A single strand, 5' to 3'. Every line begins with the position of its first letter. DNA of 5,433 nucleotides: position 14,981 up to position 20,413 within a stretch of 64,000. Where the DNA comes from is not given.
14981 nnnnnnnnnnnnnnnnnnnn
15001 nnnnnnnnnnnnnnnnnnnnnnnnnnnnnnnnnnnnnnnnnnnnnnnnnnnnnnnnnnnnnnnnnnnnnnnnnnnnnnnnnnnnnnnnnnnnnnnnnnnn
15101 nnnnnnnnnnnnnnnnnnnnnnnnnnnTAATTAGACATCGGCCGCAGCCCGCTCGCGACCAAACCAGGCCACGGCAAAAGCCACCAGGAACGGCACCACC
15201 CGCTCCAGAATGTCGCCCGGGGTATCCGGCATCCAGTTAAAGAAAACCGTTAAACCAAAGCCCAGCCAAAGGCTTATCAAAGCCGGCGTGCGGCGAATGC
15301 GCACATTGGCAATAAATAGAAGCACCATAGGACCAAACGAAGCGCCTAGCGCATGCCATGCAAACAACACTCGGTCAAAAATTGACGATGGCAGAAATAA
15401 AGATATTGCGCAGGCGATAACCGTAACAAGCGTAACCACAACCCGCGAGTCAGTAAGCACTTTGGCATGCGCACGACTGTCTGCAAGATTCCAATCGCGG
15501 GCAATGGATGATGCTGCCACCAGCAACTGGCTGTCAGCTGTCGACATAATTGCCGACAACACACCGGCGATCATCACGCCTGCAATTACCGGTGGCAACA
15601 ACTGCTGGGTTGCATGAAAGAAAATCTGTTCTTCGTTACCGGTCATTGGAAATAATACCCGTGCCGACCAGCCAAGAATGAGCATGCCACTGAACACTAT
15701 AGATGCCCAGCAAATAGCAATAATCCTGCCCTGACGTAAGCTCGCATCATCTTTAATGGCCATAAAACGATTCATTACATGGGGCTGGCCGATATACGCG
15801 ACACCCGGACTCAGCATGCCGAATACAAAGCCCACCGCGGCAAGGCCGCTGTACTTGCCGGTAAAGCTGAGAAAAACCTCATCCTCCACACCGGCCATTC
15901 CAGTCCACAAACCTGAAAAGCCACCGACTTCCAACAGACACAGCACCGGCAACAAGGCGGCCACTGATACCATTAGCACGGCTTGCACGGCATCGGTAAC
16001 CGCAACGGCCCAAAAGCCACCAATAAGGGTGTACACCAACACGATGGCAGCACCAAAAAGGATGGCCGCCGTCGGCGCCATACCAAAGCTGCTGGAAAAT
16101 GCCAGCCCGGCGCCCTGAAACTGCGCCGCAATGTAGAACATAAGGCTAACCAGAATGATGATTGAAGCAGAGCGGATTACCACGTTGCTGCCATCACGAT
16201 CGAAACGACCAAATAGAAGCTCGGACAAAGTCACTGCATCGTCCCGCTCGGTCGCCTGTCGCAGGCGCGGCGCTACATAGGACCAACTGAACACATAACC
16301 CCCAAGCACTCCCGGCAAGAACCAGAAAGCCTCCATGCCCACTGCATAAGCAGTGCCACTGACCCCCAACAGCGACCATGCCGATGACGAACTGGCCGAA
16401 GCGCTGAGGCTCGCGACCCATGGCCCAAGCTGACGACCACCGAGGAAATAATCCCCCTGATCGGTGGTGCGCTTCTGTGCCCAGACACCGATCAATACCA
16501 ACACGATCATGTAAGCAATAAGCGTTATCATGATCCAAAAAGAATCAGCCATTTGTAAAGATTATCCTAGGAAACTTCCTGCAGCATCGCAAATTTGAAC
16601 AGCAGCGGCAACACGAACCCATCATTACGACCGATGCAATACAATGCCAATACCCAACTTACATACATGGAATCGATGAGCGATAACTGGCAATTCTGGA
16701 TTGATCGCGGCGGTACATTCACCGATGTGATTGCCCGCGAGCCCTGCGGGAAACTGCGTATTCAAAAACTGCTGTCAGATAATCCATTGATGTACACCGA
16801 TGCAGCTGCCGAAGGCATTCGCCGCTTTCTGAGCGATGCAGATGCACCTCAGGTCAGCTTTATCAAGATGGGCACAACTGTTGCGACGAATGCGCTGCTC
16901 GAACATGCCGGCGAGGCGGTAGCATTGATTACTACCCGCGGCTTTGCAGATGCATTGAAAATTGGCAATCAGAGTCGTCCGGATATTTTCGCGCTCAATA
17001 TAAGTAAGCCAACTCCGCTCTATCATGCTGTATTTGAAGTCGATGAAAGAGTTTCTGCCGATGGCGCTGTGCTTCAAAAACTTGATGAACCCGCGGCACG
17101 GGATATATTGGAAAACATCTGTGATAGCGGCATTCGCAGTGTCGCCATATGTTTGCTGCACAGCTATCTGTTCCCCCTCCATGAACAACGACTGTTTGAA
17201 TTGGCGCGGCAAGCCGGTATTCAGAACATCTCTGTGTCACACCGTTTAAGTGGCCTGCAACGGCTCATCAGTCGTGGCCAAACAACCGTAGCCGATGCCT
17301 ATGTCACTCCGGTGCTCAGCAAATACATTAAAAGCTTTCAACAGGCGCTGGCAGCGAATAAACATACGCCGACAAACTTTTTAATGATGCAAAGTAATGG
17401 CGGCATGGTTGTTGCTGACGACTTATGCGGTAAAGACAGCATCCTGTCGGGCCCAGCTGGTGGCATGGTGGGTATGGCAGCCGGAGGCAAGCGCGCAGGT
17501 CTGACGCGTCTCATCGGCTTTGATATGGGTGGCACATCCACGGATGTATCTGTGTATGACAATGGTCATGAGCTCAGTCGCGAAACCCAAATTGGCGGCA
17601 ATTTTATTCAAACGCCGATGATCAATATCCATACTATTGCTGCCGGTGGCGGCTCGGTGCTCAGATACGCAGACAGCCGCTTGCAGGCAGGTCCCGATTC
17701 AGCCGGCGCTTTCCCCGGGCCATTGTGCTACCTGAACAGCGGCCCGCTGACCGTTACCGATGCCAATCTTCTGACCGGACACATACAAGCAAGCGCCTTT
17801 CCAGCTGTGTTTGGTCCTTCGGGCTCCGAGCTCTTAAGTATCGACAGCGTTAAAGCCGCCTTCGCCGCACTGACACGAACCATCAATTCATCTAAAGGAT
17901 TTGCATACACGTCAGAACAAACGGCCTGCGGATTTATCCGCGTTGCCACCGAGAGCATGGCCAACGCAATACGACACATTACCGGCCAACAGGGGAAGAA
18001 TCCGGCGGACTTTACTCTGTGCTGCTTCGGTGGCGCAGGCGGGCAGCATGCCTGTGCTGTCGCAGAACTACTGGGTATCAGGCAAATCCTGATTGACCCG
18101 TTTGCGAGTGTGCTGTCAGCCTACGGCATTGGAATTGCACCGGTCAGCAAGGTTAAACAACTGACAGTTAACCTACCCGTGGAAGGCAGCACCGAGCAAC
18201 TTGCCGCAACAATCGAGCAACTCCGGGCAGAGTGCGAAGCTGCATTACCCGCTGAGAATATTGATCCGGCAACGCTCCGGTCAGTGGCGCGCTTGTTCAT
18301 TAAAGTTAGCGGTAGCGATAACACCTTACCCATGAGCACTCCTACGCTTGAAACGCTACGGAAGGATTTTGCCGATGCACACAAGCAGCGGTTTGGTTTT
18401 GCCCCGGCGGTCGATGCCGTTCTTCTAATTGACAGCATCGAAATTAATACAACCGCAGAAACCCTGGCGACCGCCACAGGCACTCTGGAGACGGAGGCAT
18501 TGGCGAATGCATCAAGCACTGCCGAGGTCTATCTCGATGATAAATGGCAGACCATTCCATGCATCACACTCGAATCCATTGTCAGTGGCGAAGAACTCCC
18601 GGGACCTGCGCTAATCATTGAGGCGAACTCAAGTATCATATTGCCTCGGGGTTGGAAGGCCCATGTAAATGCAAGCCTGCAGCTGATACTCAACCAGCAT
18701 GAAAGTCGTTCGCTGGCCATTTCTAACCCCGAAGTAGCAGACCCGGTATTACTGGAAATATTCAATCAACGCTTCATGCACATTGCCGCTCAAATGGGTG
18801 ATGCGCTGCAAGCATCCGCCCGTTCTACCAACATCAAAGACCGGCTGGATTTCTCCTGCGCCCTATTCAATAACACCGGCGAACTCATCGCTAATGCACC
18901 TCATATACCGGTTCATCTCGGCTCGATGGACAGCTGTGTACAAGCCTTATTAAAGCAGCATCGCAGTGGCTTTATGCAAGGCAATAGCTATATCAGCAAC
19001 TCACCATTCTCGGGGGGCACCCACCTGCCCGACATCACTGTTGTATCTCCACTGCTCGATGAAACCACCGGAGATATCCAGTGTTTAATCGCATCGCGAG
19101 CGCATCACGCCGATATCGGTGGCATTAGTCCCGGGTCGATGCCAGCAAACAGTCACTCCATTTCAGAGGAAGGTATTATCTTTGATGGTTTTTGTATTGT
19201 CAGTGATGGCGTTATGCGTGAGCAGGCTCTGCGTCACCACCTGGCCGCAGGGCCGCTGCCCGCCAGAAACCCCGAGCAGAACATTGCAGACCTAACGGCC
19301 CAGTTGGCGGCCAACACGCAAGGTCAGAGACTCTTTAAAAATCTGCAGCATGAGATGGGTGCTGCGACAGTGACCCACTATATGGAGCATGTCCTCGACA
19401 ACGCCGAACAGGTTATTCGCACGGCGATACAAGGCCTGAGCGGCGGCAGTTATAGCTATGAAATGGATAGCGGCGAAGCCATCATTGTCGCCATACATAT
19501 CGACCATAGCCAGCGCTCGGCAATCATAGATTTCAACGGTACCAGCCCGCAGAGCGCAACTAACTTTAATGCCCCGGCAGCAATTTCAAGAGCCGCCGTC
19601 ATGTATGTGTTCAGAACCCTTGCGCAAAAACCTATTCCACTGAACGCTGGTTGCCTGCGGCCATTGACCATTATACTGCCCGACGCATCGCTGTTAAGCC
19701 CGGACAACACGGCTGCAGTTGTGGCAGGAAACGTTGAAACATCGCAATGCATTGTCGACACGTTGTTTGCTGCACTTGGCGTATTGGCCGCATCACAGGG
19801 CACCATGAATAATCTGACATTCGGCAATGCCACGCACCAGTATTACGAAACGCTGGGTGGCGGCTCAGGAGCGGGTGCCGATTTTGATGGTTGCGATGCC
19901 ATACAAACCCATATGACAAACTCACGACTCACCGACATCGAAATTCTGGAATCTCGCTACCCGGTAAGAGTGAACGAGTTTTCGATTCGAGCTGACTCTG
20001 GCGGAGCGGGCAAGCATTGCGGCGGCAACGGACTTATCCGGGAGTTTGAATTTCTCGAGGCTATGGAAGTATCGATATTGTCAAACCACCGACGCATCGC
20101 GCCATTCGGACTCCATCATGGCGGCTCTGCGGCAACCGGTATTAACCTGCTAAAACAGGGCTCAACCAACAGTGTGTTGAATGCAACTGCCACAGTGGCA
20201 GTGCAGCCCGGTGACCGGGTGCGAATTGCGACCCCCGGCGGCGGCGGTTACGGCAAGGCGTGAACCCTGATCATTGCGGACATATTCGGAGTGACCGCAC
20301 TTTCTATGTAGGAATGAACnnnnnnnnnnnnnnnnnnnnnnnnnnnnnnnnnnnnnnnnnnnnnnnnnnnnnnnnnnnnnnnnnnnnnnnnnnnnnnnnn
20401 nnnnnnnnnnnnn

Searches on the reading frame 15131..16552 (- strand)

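Call 61: search_protein_families(library=pfam, proteins=[window:15131-16552:-], max_evalue=0.0001)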
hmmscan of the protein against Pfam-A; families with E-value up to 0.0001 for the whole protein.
window:15131-16552:- (473 aa): 1 family
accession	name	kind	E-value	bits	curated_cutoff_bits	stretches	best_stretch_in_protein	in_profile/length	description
PF00474.23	SSF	-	1.3e-67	228.9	22.8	1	35-431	1-406/406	Sodium:solute symporter family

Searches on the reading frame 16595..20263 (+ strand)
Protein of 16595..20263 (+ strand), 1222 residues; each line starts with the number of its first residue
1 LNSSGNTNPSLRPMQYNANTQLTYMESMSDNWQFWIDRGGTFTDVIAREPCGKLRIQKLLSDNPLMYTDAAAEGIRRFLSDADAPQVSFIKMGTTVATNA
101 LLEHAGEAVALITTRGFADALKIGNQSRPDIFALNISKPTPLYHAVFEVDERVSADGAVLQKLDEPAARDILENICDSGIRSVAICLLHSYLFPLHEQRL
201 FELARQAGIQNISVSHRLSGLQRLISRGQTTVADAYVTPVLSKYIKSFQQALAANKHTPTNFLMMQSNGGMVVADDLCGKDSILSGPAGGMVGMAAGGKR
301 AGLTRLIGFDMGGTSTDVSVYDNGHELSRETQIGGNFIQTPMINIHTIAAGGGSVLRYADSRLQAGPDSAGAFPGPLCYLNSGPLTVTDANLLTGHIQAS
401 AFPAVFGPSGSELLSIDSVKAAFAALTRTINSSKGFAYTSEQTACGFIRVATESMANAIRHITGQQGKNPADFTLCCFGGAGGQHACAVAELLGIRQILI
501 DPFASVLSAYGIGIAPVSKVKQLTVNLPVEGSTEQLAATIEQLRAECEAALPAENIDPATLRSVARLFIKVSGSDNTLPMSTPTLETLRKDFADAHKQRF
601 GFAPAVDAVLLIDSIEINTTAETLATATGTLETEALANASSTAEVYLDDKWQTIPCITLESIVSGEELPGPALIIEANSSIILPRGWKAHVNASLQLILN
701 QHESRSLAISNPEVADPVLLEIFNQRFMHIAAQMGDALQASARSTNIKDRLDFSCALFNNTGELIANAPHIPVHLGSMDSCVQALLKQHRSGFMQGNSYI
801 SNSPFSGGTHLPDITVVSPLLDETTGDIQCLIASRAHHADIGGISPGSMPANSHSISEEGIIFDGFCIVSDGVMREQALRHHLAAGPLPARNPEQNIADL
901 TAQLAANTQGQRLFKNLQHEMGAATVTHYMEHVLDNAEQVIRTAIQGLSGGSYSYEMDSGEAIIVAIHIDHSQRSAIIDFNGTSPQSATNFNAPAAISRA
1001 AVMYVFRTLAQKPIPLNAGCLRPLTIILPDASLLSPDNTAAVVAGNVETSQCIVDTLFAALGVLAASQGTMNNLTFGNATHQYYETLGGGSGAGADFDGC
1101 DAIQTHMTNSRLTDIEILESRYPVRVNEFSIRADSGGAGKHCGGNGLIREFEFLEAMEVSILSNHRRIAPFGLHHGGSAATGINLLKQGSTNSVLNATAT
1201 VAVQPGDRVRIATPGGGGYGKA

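Call 63: search_protein_families(library=pfam, proteins=[window:16595-20263:+], max_evalue=0.0001)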
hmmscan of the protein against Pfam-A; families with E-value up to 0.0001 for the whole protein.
window:16595-20263:+ (1222 aa): 3 families
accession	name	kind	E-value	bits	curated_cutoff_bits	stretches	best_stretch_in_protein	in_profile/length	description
PF02538.19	Hydantoinase_B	-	2.4e-184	614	26.8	1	716-1221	1-518/519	Hydantoinase B/oxoprolinase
PF01968.24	Hydantoinase_A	-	7.7e-87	291.6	22.9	1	227-518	1-288/291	Hydantoinase/oxoprolinase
PF05378.19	Hydant_A_N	-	1.6e-55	188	25.2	1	34-207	2-175/176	Hydantoinase/oxoprolinase N-terminal region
